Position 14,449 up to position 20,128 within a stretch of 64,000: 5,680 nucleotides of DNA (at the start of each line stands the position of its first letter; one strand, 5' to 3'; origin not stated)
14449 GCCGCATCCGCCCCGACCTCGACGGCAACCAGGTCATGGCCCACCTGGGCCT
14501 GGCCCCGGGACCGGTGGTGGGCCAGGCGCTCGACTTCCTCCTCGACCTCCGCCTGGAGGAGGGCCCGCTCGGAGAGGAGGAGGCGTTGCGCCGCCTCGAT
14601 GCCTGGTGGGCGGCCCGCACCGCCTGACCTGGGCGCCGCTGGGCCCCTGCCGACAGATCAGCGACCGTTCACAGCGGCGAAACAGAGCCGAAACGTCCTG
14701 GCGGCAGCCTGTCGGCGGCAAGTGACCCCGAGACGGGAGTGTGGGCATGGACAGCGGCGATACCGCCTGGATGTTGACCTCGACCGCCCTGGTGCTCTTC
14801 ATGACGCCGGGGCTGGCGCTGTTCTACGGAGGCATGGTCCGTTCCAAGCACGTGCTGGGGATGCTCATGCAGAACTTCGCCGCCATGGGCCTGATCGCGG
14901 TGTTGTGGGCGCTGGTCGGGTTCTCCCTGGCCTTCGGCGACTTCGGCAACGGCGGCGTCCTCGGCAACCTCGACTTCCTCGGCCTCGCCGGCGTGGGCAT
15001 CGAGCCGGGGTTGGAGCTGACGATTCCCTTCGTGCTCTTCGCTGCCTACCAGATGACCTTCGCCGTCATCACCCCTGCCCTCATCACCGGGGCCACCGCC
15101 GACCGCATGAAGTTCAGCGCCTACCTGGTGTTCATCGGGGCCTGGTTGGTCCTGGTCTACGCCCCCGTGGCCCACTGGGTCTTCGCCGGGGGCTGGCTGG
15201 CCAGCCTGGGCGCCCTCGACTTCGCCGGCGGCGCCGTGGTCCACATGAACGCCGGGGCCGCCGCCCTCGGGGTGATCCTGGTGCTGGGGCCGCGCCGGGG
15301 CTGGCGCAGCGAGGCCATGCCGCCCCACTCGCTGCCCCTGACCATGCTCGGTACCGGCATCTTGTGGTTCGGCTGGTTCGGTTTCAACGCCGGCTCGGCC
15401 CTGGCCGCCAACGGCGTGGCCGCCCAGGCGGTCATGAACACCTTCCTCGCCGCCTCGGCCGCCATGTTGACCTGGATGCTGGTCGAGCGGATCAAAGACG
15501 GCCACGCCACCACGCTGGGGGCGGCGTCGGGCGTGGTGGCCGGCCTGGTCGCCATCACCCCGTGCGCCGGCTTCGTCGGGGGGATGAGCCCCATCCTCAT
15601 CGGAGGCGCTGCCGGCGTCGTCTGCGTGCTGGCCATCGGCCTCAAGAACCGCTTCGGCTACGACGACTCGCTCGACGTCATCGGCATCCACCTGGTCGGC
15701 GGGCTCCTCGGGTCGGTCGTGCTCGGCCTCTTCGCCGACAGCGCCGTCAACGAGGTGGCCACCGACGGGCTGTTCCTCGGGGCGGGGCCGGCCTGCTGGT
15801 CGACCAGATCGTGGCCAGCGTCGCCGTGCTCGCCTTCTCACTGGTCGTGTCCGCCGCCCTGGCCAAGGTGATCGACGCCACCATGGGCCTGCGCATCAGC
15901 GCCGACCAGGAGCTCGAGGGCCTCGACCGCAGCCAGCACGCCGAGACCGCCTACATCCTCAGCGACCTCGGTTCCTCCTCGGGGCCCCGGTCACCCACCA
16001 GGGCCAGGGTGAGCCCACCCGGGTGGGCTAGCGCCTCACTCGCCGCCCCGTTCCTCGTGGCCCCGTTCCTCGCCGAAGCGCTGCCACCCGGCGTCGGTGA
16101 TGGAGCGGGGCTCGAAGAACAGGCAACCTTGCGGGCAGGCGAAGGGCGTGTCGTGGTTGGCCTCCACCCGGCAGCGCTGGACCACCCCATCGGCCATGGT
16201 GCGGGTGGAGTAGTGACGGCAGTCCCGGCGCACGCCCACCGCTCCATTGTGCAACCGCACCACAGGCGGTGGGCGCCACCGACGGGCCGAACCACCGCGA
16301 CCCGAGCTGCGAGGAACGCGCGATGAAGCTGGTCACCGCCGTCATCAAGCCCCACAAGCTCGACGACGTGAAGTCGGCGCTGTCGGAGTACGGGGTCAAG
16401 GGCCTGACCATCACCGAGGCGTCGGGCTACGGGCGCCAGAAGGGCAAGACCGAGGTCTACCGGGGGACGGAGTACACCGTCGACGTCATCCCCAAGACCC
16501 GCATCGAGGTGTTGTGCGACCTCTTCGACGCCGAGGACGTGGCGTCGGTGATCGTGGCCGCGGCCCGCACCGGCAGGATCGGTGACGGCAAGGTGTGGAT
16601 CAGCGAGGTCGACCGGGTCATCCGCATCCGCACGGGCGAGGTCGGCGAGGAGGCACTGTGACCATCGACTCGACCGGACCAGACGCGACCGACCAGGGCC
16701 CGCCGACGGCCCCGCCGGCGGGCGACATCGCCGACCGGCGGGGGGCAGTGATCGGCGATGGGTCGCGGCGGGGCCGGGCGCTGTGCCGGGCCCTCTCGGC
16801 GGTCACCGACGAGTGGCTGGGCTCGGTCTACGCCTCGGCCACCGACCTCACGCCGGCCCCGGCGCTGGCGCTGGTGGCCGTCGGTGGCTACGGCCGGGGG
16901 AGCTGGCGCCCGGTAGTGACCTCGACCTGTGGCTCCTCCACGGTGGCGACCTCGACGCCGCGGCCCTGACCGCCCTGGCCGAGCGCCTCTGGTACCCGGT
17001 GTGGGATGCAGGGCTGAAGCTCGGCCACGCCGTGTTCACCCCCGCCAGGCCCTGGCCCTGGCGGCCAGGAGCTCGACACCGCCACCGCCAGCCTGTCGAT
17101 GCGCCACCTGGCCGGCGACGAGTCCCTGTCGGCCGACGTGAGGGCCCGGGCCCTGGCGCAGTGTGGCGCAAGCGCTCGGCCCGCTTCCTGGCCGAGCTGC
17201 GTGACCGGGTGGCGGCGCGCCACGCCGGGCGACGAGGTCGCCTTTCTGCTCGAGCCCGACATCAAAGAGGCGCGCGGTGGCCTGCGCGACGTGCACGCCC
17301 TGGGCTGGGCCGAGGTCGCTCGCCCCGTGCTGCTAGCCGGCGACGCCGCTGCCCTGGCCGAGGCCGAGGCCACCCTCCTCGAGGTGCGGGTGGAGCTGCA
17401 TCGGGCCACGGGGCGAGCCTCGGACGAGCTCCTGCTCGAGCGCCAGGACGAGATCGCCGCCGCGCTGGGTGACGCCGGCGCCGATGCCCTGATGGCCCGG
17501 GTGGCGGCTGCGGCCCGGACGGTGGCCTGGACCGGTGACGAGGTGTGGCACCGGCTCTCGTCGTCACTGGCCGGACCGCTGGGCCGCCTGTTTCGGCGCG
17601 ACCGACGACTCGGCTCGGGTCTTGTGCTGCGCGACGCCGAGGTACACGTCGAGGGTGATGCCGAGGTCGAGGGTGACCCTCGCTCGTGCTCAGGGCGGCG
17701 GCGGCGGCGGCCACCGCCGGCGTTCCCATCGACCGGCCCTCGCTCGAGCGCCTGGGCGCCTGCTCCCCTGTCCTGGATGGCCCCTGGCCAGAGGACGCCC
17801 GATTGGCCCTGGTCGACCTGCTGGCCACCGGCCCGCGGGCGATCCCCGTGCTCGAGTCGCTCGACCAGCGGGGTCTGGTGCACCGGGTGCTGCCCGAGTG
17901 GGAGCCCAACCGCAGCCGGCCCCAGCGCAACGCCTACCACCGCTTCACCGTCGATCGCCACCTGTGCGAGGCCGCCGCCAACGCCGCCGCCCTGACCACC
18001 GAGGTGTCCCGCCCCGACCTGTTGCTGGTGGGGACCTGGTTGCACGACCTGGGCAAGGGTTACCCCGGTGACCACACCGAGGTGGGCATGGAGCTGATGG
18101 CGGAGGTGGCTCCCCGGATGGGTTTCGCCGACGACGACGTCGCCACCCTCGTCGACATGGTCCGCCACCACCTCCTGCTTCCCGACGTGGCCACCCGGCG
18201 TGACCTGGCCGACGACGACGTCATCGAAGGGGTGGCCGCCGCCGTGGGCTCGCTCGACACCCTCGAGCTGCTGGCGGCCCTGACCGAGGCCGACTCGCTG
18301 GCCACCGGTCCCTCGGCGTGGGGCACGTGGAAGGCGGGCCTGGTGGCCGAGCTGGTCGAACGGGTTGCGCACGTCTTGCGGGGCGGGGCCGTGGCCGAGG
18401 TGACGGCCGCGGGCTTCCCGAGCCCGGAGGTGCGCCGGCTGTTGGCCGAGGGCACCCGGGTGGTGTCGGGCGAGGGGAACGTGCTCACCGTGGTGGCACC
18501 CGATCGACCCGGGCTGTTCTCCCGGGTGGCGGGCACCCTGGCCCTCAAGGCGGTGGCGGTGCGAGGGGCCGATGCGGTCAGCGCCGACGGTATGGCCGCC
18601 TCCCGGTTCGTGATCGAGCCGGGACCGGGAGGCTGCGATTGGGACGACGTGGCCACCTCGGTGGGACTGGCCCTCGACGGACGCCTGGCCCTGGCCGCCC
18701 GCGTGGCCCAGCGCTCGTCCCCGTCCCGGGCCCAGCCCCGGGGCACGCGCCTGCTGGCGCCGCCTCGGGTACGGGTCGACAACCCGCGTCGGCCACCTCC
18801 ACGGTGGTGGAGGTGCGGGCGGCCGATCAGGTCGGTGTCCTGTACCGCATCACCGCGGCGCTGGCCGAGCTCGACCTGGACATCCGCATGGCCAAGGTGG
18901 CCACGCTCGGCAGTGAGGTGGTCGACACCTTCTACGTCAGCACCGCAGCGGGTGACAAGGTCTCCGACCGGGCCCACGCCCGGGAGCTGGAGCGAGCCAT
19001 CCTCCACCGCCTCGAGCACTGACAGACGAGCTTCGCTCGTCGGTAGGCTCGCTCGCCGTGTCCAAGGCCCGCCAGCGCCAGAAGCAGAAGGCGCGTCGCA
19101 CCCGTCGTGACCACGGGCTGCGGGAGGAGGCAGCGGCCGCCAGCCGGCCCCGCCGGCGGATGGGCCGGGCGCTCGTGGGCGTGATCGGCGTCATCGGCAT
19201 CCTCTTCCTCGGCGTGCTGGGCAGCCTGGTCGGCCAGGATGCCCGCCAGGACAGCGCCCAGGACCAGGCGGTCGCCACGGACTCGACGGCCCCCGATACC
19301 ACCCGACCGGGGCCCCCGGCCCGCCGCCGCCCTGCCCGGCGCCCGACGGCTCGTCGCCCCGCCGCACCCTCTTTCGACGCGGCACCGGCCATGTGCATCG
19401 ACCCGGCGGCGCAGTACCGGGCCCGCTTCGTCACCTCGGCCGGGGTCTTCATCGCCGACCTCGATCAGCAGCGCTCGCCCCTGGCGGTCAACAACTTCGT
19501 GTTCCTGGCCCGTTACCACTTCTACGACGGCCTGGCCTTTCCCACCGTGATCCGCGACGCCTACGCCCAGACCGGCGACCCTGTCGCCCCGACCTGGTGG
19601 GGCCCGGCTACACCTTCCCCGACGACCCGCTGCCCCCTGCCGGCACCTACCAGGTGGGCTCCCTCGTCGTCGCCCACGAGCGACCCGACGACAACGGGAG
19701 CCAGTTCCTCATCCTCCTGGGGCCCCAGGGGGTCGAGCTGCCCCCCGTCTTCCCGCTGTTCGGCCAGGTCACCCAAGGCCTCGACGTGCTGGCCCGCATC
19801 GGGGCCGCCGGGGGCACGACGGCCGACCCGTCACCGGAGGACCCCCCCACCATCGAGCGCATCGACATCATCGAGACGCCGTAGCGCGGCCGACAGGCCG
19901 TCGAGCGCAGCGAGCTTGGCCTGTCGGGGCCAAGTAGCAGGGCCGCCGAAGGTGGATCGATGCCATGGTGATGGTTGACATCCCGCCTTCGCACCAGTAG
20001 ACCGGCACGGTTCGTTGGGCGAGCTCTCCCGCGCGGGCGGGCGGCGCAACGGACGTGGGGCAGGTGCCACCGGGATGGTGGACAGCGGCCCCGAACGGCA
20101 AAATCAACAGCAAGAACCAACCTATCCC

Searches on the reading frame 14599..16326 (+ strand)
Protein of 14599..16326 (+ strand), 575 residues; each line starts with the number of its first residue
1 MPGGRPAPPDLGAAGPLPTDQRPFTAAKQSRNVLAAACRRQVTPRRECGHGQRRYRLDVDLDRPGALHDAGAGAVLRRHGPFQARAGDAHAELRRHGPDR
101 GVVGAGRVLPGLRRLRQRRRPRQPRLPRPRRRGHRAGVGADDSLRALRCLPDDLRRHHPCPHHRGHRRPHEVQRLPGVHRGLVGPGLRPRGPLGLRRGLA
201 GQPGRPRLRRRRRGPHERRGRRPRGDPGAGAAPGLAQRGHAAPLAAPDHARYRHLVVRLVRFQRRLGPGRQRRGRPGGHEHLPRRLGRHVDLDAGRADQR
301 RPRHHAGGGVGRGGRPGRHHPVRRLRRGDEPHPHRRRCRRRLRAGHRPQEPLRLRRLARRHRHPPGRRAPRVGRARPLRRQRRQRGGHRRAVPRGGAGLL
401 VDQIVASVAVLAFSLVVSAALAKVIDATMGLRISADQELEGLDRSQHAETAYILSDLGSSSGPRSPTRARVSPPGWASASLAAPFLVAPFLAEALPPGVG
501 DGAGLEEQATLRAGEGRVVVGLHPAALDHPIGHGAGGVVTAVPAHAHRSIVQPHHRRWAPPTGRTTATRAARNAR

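Call 23: search_protein_families(library=pfam, proteins=[window:14599-16326:+], max_evalue=0.001)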
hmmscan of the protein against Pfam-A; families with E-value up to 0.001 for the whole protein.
window:14599-16326:+ (575 aa): 1 family
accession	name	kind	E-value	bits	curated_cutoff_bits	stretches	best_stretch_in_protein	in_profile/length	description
PF00909.26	Ammonium_transp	-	9.3e-10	38.2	23.2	1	394-452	341-399/399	Ammonium Transporter Family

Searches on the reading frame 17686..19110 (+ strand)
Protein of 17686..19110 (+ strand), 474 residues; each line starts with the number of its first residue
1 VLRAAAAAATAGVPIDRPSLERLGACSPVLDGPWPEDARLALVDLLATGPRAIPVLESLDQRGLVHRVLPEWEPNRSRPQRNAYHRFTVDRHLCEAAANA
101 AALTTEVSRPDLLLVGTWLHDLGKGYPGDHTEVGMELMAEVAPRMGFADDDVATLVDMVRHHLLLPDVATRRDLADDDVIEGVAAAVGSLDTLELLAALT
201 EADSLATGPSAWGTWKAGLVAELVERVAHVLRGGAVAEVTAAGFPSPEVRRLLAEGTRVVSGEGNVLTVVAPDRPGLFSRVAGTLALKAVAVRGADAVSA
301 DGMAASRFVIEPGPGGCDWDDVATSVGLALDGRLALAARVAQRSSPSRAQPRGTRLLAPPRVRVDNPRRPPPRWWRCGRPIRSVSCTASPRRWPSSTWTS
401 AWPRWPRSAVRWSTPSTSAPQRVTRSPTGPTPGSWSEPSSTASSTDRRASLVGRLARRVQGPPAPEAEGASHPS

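Call 23: search_protein_families(library=pfam, proteins=[window:17686-19110:+], max_evalue=0.001)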
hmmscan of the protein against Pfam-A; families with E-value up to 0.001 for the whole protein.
window:17686-19110:+ (474 aa): 1 family
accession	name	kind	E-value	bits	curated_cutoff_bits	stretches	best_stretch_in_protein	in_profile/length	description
PF01966.28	HD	-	2.7e-07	31.3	22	1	90-175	2-93/116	HD domain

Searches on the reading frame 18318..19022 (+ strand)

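Call 23: search_protein_families(library=pfam, proteins=[window:18318-19022:+], max_evalue=0.001)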
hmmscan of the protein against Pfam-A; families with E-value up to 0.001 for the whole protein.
window:18318-19022:+ (234 aa): 2 families
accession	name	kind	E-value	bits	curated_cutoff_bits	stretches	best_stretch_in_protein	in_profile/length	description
PF01842.31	ACT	-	4e-08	33.3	27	1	162-227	1-64/66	ACT domain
PF22754.3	bHLH-TF_ACT-like_plant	-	6.4e-05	23.5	27.6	1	162-228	11-71/75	Plant bHLH transcription factor, ACT-like domain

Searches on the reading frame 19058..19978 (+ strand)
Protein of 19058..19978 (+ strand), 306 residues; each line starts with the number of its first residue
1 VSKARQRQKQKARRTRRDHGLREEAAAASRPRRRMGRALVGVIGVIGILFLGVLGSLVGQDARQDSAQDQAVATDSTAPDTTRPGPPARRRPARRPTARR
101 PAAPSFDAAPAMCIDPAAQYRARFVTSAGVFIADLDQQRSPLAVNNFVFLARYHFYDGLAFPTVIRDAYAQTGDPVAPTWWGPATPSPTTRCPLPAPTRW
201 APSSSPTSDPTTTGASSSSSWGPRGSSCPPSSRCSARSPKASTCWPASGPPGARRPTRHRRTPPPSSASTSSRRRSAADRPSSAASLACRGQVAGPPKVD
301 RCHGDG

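Call 23: search_protein_families(library=pfam, proteins=[window:19058-19978:+], max_evalue=0.001)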
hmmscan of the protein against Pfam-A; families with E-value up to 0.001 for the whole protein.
window:19058-19978:+ (306 aa): 1 family
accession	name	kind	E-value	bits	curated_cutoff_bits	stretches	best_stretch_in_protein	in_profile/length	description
PF00160.26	Pro_isomerase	-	3.7e-09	37.5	21.7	1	124-179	4-60/159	Cyclophilin type peptidyl-prolyl cis-trans isomerase/CLD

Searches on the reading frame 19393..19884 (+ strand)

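Call 23: search_protein_families(library=pfam, proteins=[window:19393-19884:+], max_evalue=0.001)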
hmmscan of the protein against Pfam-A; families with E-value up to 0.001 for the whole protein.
window:19393-19884:+ (163 aa): 1 family
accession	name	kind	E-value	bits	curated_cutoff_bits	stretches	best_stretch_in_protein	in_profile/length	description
PF00160.26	Pro_isomerase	-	2.5e-07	31.5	21.7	1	74-157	75-157/159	Cyclophilin type peptidyl-prolyl cis-trans isomerase/CLD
